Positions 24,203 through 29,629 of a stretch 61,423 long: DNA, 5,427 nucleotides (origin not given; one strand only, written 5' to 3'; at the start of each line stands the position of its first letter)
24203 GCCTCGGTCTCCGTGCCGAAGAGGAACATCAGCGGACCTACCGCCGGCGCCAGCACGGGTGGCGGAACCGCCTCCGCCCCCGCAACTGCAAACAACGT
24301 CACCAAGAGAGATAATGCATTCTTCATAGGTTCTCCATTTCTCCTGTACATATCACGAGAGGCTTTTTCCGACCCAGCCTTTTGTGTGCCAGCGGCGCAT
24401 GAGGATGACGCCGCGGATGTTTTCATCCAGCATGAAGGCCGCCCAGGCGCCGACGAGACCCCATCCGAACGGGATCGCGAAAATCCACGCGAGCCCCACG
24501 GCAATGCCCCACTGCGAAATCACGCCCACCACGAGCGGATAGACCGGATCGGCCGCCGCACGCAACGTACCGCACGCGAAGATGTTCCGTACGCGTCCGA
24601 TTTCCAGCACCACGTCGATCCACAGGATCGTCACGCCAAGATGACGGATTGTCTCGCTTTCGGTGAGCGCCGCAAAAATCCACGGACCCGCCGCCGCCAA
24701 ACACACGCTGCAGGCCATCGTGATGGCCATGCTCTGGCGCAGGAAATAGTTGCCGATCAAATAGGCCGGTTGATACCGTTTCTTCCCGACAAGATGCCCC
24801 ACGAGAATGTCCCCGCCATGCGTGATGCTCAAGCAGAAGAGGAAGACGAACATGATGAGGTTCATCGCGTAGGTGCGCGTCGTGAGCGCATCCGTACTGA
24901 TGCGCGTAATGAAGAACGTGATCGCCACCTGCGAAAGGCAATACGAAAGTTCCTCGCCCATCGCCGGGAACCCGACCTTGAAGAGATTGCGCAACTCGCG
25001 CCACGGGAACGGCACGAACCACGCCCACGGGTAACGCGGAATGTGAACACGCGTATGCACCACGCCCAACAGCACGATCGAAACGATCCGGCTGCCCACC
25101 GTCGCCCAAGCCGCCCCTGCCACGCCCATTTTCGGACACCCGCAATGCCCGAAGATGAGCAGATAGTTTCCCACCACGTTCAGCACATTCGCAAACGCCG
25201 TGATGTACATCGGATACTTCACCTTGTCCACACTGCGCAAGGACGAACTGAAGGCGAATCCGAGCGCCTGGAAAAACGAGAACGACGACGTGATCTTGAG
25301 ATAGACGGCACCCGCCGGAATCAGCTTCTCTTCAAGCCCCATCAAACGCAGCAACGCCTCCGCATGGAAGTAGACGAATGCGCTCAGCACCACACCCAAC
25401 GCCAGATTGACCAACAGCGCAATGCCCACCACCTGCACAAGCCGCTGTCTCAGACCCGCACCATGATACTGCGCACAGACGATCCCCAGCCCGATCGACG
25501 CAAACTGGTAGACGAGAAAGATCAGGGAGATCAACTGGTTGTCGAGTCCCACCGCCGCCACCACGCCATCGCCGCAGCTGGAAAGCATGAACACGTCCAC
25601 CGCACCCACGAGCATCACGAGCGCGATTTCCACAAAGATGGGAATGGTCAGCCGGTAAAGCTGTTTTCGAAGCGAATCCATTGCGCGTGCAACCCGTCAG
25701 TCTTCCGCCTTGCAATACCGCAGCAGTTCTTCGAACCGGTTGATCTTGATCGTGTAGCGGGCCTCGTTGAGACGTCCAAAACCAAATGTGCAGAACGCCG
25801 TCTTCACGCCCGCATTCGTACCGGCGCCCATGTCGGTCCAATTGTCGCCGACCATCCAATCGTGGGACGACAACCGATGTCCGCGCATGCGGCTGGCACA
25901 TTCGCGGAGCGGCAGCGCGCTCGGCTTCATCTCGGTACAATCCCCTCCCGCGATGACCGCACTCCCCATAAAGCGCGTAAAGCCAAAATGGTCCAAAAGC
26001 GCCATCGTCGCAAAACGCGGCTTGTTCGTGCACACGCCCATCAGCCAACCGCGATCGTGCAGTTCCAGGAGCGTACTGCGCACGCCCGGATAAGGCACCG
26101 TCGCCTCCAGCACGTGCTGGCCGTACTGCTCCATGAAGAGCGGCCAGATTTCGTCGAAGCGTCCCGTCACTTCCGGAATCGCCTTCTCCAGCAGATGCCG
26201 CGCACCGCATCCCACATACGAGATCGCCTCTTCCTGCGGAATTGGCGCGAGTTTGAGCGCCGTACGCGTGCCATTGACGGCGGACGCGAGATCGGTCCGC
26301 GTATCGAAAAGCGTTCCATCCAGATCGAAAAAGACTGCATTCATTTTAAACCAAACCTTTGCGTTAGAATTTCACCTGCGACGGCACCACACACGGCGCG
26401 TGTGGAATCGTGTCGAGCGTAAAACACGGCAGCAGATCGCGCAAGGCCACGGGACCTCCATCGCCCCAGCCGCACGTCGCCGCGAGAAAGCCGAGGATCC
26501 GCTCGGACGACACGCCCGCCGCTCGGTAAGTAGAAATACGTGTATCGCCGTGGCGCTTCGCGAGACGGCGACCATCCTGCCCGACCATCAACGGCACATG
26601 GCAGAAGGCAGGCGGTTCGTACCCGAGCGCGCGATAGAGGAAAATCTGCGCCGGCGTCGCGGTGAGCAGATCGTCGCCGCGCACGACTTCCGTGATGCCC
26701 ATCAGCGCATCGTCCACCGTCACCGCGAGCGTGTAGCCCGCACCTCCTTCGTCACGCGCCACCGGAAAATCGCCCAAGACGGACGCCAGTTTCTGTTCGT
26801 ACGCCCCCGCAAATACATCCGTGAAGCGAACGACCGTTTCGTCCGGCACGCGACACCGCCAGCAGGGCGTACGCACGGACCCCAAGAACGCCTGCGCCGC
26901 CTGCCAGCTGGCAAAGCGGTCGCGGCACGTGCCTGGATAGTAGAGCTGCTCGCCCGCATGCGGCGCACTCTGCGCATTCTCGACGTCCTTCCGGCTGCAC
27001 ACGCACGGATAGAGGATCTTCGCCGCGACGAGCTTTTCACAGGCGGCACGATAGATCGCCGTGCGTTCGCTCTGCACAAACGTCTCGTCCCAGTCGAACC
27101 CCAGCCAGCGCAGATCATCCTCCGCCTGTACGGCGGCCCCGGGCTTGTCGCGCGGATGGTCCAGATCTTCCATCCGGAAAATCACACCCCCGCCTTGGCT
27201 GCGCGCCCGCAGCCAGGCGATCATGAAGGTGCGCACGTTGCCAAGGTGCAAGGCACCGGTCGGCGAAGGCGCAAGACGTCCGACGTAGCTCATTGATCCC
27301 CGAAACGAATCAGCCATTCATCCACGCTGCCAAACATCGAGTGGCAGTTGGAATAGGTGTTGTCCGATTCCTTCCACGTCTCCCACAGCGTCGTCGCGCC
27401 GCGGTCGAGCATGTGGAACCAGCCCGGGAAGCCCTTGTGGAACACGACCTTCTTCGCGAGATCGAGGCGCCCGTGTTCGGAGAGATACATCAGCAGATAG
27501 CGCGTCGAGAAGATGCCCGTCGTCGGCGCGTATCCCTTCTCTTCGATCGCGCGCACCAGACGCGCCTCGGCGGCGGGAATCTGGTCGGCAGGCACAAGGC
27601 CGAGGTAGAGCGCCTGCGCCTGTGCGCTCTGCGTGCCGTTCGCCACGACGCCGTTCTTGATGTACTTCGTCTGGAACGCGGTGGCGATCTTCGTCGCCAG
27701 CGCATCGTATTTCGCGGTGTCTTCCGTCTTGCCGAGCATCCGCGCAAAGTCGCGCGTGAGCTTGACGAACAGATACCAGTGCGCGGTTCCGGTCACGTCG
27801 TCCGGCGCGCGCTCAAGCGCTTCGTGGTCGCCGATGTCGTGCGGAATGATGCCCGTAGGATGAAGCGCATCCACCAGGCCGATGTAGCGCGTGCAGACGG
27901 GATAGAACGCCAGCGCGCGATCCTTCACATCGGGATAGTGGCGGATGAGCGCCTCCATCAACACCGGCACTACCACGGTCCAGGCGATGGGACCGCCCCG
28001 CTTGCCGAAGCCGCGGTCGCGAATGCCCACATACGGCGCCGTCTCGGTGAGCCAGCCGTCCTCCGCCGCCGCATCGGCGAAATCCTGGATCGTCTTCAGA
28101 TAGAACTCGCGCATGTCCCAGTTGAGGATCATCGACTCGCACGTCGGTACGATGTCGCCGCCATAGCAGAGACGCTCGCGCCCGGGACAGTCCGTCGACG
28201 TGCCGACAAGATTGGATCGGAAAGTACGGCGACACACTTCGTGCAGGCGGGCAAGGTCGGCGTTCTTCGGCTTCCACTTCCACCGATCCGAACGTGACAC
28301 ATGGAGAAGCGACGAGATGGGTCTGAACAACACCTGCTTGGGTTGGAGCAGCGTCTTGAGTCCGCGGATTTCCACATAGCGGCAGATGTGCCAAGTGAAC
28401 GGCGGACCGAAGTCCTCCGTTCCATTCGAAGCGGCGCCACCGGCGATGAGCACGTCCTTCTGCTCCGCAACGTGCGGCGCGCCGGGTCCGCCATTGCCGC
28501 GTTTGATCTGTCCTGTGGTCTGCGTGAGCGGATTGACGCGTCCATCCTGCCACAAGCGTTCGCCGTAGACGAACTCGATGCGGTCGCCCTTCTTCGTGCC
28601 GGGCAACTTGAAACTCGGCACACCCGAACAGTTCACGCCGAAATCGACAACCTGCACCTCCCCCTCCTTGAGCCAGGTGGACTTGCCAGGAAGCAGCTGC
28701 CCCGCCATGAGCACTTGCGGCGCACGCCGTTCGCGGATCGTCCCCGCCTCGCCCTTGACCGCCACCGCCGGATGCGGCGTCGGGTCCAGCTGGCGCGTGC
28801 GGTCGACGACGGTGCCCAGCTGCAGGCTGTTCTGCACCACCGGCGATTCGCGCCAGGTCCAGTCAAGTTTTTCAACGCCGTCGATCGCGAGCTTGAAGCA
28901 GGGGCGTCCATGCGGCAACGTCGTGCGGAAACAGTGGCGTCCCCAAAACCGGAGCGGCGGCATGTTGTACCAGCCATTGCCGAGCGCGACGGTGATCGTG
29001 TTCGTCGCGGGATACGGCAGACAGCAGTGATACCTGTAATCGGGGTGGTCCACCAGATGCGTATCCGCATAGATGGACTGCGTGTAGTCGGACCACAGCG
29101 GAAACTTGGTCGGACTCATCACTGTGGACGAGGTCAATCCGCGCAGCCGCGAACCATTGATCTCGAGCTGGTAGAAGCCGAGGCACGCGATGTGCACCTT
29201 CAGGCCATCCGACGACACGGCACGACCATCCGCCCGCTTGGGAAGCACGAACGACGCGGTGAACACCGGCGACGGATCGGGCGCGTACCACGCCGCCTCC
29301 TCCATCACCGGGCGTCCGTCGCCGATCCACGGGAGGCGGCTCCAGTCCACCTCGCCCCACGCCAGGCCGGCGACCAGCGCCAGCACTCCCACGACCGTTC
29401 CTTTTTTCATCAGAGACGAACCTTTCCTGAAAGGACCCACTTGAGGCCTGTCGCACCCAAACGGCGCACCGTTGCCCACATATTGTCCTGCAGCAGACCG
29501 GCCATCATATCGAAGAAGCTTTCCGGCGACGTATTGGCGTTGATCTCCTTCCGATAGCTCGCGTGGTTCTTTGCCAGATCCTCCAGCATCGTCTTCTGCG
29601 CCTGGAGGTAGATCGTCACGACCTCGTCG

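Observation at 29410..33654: Giant 1414-aa cytoplasmic coiled-coil protein built around an intact ABC1/UbiB-type atypical kinase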

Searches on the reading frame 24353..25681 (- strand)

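Call 33: search_protein_families(library=pfam, proteins=[window:24353-25681:-], max_evalue=0.00001)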
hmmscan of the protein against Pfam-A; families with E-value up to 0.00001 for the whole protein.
window:24353-25681:- (442 aa): 1 family
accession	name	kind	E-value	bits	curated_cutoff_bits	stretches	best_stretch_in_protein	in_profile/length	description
PF01554.23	MatE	-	2.9e-49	167.3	24.9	2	14-174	1-161/161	MatE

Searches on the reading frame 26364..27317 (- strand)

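Call 33: search_protein_families(library=pfam, proteins=[window:26364-27317:-], max_evalue=0.00001)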
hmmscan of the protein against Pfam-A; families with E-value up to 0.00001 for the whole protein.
window:26364-27317:- (317 aa): 1 family
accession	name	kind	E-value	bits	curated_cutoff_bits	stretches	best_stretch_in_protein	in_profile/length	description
PF00749.27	tRNA-synt_1c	-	4.1e-47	161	23.4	1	14-280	5-274/314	tRNA synthetases class I (E and Q), catalytic domain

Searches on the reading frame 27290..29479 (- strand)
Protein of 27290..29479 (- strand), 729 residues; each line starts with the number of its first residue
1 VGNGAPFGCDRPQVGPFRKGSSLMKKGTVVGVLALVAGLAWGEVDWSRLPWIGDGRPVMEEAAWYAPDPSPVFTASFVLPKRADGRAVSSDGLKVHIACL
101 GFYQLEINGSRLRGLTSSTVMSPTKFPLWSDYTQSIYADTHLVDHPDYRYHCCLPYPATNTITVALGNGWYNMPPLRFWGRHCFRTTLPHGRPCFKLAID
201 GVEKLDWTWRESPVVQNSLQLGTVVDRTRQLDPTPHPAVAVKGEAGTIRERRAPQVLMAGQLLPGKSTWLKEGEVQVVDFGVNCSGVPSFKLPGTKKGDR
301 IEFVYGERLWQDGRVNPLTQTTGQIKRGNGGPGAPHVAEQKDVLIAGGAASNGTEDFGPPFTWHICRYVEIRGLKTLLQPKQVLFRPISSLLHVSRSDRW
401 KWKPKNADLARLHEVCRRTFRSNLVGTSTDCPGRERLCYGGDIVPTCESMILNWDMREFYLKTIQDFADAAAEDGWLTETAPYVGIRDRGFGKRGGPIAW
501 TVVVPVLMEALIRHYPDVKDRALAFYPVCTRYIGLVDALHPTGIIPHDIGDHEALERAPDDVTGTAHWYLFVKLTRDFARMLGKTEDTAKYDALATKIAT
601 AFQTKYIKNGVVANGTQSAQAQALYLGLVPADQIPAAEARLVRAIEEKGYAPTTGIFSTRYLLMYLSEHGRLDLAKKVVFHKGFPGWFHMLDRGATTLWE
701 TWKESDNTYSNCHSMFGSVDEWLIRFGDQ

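Call 6: search_protein_families(library=pfam, proteins=[window:27290-29479:-], max_evalue=0.01)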
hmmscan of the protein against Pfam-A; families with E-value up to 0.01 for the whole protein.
window:27290-29479:- (729 aa): 3 families
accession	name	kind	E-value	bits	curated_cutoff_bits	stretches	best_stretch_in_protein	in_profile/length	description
PF17389.8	Bac_rhamnosid6H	-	3.3e-67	227.6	24.5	1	406-725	10-337/339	Bacterial alpha-L-rhamnosidase 6 hairpin glycosidase domain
PF05592.18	Bac_rhamnosid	-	2e-11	44.1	22.2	1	274-382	6-95/102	Bacterial alpha-L-rhamnosidase concanavalin-like domain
PF08531.16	Bac_rhamnosid_N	-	1.1e-05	25.8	25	1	94-230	7-133/172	Alpha-L-rhamnosidase N-terminal domain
